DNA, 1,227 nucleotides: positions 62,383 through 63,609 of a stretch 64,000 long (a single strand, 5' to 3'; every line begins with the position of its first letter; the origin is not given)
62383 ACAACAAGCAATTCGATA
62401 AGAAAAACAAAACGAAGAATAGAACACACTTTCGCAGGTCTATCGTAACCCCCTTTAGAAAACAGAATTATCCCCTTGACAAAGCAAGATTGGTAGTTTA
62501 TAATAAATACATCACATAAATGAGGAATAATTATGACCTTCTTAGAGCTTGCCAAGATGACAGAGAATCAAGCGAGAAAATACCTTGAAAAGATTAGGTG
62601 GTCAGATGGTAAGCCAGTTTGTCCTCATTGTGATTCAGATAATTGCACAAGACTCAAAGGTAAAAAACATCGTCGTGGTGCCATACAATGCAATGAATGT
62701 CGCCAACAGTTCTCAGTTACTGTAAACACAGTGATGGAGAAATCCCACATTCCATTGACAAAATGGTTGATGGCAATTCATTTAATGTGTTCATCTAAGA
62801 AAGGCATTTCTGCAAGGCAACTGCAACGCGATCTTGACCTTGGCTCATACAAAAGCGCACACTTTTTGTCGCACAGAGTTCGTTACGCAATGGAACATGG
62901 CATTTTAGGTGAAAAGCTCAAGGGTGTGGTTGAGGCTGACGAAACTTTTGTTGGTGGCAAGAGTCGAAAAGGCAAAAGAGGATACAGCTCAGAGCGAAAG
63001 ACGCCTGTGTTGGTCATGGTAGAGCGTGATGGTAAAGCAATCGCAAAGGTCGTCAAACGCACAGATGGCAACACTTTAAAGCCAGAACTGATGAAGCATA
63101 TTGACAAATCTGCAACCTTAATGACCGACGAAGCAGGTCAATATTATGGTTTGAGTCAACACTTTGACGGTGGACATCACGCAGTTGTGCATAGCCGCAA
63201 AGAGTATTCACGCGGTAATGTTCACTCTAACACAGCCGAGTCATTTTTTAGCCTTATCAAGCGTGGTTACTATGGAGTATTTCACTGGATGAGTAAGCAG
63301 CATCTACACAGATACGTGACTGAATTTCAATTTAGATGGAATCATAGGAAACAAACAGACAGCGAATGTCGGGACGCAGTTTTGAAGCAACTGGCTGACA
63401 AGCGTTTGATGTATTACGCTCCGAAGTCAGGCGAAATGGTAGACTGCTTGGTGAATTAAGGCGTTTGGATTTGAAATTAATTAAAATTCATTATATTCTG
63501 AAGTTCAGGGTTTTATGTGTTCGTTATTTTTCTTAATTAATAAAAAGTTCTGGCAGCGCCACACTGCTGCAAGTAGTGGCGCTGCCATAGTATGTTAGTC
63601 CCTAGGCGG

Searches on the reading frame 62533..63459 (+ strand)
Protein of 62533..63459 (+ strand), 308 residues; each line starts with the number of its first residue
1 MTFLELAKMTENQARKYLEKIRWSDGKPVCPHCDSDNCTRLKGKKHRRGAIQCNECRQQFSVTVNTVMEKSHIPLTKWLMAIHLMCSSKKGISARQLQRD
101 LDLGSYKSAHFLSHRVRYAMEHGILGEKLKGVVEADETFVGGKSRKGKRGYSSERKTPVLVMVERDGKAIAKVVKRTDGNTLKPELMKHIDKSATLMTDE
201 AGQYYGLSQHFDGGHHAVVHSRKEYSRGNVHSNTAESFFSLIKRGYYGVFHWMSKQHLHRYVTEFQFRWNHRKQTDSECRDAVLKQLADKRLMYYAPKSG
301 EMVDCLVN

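Call 69: search_protein_families(library=pfam, proteins=[window:62533-63459:+], max_evalue=0.00001)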
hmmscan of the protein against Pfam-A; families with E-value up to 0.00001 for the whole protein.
window:62533-63459:+ (308 aa): 2 families
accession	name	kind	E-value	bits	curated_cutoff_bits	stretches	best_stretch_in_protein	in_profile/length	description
PF12762.13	DDE_Tnp_IS1595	-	6.7e-44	150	27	1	128-270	1-153/153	ISXO2-like transposase domain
PF12760.12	Zn_ribbon_IS1595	-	2.5e-12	47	25.4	1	10-59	2-46/46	Transposase zinc-ribbon domain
